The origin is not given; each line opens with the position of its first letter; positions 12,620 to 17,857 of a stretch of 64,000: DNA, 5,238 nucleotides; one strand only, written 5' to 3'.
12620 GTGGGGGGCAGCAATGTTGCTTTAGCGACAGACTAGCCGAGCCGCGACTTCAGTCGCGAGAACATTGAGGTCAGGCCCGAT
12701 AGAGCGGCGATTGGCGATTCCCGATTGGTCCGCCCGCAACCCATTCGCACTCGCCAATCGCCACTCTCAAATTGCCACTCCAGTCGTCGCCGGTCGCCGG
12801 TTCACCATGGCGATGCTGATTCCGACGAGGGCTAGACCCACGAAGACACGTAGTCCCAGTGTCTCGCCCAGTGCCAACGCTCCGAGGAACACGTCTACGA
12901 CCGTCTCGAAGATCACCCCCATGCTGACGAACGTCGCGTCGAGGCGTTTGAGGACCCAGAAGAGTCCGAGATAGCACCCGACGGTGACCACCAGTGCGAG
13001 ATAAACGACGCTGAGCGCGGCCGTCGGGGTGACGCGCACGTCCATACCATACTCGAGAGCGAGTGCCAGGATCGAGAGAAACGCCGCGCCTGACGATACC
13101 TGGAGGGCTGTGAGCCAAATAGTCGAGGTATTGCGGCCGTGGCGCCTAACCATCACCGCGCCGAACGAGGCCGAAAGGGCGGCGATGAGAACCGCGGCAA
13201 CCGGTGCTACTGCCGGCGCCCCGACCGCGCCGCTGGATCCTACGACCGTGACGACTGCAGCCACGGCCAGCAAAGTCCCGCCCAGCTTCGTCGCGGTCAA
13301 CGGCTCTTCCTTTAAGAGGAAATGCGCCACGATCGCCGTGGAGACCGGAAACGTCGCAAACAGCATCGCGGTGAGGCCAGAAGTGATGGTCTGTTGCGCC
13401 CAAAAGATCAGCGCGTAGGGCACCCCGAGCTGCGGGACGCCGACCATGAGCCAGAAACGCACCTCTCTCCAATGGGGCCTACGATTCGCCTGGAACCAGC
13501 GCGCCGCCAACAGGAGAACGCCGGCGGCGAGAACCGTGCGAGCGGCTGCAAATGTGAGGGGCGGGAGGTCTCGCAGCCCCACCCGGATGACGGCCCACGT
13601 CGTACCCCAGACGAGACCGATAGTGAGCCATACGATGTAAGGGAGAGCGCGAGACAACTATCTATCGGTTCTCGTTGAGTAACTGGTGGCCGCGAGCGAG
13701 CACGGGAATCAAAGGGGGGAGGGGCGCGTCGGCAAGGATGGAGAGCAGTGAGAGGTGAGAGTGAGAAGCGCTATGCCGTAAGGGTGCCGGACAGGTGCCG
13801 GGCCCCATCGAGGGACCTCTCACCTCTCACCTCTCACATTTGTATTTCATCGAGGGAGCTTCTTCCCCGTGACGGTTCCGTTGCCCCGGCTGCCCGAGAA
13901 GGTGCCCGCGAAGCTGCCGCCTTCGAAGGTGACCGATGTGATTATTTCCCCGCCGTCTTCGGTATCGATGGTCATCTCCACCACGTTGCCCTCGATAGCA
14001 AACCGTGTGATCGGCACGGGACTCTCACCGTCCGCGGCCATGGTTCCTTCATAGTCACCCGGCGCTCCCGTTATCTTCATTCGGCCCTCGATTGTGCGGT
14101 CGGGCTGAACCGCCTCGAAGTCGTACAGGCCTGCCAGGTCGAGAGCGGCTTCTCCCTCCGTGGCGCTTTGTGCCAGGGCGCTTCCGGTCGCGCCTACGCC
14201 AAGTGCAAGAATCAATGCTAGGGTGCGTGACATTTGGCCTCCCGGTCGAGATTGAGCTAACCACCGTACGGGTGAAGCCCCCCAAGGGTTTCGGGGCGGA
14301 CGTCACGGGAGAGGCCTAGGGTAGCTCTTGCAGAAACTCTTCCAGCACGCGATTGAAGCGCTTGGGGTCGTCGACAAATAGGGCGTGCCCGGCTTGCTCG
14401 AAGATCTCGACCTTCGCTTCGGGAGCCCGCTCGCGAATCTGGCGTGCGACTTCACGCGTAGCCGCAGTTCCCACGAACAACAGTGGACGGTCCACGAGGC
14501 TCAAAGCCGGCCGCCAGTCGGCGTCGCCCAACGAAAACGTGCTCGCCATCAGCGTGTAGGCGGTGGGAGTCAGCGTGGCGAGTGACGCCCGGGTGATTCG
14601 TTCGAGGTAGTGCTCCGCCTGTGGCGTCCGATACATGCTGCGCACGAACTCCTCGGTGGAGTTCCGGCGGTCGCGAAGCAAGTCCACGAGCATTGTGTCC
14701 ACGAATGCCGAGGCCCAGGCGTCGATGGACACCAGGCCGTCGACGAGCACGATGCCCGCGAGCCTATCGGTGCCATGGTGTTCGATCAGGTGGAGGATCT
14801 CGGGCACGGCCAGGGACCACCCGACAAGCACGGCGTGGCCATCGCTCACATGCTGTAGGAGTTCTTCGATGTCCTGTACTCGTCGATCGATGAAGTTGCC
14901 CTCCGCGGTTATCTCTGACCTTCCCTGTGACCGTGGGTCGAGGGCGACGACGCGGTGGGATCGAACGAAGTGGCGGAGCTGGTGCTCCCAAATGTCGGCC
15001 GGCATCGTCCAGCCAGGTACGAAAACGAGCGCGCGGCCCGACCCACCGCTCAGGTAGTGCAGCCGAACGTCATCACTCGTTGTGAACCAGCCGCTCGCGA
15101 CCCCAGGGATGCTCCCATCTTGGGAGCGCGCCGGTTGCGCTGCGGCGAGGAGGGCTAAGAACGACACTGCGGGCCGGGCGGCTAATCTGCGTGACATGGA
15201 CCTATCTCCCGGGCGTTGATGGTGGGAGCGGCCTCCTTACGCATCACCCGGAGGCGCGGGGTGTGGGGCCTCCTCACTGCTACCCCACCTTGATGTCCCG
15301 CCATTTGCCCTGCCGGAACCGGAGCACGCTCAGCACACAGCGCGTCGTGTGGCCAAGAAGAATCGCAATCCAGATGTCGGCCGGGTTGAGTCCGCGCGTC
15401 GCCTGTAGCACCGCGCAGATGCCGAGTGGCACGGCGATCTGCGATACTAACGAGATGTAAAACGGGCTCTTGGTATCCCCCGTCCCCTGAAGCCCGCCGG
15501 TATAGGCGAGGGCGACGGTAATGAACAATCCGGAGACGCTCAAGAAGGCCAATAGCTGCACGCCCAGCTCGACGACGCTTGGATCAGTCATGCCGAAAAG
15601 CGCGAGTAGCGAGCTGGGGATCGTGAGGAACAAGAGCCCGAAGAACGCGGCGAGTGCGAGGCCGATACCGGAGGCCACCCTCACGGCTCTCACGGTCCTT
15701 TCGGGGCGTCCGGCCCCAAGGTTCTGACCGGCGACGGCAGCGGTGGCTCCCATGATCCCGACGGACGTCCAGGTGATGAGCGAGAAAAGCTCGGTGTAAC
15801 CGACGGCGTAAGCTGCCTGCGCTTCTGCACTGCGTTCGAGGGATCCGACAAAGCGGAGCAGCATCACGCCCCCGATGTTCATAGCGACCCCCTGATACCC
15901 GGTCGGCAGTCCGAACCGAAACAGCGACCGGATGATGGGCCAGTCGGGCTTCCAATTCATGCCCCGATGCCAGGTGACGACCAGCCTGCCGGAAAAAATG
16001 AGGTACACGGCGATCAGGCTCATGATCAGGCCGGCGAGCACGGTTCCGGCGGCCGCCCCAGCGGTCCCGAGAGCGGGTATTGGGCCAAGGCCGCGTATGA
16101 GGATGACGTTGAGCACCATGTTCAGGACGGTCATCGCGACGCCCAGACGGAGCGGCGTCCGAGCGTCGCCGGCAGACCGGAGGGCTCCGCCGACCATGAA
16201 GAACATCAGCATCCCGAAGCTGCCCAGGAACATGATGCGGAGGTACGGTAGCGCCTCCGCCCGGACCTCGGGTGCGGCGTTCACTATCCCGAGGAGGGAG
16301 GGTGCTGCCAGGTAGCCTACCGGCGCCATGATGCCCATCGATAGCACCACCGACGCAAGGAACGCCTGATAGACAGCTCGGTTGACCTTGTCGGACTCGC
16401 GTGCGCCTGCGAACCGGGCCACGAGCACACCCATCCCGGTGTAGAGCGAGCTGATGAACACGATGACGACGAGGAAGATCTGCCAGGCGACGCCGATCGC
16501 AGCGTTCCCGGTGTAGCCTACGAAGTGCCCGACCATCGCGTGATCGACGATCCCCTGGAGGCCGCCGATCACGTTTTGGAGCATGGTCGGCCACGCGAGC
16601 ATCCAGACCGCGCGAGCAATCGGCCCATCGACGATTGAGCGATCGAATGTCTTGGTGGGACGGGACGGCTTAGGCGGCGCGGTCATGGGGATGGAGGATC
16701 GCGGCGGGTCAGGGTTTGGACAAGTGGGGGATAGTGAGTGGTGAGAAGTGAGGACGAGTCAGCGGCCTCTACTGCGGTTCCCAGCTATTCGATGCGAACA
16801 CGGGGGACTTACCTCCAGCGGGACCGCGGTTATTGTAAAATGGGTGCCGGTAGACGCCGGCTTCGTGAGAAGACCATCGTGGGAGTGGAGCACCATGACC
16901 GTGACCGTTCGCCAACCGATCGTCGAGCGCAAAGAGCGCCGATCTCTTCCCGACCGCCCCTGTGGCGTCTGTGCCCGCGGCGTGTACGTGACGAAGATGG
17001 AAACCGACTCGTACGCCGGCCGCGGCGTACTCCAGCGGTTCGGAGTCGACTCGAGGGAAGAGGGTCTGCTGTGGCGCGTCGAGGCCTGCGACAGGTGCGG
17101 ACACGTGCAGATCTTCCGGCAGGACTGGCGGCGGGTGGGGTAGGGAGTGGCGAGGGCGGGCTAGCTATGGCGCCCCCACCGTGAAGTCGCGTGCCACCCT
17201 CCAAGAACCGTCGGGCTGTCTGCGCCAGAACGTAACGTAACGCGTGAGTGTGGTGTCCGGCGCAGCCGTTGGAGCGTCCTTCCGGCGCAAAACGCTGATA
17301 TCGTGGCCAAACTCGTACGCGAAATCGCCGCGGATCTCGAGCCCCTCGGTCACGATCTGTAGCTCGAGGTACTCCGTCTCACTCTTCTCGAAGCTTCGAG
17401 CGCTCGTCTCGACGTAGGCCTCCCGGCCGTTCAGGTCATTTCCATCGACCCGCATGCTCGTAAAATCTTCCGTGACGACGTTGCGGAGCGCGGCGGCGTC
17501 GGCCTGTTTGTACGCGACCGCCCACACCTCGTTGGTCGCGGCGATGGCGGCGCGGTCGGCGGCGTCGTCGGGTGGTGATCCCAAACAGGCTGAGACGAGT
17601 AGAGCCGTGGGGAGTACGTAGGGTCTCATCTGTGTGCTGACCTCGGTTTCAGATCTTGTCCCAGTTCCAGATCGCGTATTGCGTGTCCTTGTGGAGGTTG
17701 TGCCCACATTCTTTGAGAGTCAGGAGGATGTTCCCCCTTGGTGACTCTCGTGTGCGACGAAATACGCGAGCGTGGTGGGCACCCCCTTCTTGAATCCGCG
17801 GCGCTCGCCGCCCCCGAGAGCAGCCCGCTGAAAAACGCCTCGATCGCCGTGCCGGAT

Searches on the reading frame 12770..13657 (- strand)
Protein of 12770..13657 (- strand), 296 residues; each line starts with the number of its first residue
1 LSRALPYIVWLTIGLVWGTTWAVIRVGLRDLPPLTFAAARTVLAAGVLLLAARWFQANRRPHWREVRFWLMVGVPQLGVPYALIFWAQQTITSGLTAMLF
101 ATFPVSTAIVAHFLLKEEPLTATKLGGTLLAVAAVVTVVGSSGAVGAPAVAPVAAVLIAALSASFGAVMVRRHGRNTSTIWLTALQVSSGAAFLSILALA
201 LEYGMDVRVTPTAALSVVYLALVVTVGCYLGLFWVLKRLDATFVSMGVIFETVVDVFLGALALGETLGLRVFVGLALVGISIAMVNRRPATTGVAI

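Call 37: search_protein_families(library=pfam, proteins=[window:12770-13657:-], max_evalue=0.0001)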
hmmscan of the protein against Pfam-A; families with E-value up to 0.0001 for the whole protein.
window:12770-13657:- (296 aa): 1 family
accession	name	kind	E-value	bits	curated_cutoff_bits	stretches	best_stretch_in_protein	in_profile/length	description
PF00892.27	EamA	-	1.7e-34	119.4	28.2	2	7-138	4-133/135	EamA-like transporter family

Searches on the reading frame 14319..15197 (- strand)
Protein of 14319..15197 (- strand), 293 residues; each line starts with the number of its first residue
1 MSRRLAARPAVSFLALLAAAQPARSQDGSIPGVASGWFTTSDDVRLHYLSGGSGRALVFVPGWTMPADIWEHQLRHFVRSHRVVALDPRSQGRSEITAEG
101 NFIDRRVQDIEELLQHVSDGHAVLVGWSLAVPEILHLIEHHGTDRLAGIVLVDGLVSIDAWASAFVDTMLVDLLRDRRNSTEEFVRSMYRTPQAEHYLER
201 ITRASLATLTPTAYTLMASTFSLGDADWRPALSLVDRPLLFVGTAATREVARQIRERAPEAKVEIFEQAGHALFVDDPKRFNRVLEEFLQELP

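Call 37: search_protein_families(library=pfam, proteins=[window:14319-15197:-], max_evalue=0.0001)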
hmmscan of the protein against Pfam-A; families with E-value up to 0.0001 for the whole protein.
window:14319-15197:- (293 aa): 2 families
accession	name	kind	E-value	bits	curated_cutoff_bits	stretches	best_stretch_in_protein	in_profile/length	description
PF12697.13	Abhydrolase_6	-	8.4e-18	66.3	26.3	1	57-283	1-216/217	Alpha/beta hydrolase family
PF00561.26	Abhydrolase_1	-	3.7e-16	60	25.8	1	56-278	2-245/245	alpha/beta hydrolase fold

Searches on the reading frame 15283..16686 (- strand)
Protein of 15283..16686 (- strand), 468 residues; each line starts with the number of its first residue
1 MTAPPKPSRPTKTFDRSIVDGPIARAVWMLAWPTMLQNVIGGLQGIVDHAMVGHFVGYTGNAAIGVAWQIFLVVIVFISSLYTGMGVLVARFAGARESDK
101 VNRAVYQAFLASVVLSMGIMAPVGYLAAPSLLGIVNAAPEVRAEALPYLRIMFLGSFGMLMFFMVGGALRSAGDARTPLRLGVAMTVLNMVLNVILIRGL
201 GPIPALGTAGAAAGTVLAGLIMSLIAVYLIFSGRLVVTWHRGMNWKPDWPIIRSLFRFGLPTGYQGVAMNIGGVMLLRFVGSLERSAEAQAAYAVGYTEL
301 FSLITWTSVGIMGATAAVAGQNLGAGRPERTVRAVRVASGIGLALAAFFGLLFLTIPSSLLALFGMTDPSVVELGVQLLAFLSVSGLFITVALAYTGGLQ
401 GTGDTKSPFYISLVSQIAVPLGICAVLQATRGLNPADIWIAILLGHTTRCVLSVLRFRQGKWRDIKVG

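Call 38: search_protein_families(library=pfam, proteins=[window:15283-16686:-], max_evalue=0.0001)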
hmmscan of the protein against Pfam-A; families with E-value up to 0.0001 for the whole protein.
window:15283-16686:- (468 aa): 1 family
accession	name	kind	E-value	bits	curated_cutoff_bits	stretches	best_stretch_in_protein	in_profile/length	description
PF01554.23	MatE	-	6.4e-43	146.7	24.9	2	33-195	1-161/161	MatE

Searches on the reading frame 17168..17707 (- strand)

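Call 38: search_protein_families(library=pfam, proteins=[window:17168-17707:-], max_evalue=0.0001)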
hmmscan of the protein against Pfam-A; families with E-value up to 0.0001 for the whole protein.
window:17168-17707:- (180 aa): 2 families
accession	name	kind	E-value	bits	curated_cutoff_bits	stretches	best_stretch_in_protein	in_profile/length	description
PF14534.12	DUF4440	-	1.2e-07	32.6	25.2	1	56-171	2-107/107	Domain of unknown function (DUF4440)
PF13474.12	SnoaL_3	-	5.4e-05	24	22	1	55-171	1-111/121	SnoaL-like domain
